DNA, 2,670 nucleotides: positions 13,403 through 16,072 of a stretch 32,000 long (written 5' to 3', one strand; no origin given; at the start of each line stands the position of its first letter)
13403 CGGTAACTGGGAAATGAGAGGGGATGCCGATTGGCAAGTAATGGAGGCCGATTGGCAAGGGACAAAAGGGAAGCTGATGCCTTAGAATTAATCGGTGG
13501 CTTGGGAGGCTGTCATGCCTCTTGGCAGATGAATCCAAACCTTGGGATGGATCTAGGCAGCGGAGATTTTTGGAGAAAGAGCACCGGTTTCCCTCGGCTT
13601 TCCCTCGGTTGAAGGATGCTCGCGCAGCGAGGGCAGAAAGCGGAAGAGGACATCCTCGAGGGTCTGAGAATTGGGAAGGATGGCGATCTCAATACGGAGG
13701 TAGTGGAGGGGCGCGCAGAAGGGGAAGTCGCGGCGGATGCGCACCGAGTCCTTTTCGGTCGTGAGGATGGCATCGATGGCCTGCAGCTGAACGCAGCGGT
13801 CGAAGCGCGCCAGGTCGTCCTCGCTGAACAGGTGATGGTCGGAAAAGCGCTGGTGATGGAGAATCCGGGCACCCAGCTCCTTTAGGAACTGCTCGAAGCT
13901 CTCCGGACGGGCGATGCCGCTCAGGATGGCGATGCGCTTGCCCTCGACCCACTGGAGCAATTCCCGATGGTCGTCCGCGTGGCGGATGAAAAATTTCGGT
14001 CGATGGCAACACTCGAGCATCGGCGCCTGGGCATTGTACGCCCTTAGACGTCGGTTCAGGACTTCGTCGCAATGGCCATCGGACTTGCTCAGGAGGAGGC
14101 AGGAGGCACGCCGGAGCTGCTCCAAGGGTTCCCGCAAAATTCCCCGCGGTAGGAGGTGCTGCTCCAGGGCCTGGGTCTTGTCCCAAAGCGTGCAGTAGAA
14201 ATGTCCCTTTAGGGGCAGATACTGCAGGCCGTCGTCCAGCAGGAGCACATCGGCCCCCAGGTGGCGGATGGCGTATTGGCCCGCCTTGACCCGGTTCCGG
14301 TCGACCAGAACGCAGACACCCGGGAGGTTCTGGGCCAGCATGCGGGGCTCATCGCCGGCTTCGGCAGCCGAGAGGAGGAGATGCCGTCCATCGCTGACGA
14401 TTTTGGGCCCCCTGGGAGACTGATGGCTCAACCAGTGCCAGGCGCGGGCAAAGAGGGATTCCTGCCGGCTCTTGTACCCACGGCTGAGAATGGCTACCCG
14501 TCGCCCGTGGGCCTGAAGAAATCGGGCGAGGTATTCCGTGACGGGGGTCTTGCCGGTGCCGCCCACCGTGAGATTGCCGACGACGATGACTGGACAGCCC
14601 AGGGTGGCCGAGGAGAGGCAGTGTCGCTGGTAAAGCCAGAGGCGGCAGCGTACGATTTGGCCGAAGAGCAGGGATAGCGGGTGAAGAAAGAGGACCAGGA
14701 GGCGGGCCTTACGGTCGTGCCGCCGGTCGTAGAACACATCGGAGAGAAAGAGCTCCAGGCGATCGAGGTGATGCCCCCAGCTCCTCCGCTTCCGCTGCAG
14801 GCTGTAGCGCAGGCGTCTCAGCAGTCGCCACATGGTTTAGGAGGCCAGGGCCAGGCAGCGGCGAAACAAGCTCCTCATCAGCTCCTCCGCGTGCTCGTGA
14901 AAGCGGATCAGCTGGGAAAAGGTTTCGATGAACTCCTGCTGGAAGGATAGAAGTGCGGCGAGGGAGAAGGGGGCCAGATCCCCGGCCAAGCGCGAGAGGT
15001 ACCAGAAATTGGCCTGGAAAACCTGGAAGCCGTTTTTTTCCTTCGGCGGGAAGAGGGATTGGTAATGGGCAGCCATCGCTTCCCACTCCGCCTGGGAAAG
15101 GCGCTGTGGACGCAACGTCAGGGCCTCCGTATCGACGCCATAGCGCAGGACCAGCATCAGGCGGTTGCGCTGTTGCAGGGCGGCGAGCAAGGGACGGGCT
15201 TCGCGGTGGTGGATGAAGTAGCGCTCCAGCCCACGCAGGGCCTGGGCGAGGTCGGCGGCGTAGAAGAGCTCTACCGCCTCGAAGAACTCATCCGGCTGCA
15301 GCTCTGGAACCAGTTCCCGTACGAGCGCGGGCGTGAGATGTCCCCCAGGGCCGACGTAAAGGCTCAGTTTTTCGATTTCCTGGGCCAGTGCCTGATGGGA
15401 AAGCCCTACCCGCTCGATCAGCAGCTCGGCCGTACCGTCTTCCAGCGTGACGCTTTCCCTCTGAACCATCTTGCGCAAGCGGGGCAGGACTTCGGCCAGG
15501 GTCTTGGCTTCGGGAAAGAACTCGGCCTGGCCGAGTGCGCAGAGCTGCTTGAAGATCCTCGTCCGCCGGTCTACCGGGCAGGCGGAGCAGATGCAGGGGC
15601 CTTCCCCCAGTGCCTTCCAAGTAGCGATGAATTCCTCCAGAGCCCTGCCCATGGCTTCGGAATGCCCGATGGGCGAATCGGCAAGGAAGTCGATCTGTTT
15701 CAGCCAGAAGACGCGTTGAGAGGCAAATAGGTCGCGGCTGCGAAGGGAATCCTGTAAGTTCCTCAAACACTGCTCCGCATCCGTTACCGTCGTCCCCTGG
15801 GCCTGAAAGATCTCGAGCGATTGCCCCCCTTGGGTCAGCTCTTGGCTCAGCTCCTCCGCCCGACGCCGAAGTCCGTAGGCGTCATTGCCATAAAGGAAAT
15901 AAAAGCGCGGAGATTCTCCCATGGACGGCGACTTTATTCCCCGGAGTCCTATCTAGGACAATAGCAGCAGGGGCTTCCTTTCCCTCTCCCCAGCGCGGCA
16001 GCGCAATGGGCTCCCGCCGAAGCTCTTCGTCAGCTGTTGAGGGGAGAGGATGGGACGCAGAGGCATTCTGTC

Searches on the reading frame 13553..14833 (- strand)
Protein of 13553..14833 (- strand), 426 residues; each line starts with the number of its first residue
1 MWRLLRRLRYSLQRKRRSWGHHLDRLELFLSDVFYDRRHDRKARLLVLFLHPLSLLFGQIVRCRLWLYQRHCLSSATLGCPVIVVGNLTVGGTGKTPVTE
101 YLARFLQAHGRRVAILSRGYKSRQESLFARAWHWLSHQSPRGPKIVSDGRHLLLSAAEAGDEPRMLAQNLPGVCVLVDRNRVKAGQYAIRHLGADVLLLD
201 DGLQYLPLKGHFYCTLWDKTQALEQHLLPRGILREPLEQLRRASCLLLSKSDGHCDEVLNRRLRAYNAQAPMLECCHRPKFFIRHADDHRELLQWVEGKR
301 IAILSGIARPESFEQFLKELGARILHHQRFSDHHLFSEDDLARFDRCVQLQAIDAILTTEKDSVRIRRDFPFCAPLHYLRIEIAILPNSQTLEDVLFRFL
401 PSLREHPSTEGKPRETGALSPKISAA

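Call 14: search_protein_families(library=pfam, proteins=[window:13553-14833:-])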
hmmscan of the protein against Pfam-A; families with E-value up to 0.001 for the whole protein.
window:13553-14833:- (426 aa): 1 family
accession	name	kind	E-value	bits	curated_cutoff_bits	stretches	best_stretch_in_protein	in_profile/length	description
PF02606.20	LpxK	-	1.9e-79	267.6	27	1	48-396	3-323/328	Tetraacyldisaccharide-1-P 4'-kinase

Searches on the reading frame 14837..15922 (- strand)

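Call 14: search_protein_families(library=pfam, proteins=[window:14837-15922:-])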
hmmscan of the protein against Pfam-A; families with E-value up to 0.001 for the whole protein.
window:14837-15922:- (361 aa): 0 families

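Call 70: search_protein_families(library=ncbifam, proteins=[window:14837-15922:-], max_evalue=0.01)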
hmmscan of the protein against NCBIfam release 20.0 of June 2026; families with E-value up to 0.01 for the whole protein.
window:14837-15922:- (361 aa): 1 family
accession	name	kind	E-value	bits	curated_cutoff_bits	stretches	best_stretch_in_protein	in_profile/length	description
TIGR01128.2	holA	equivalog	2.2e-29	102.8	80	1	7-260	1-246/316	DNA polymerase III subunit delta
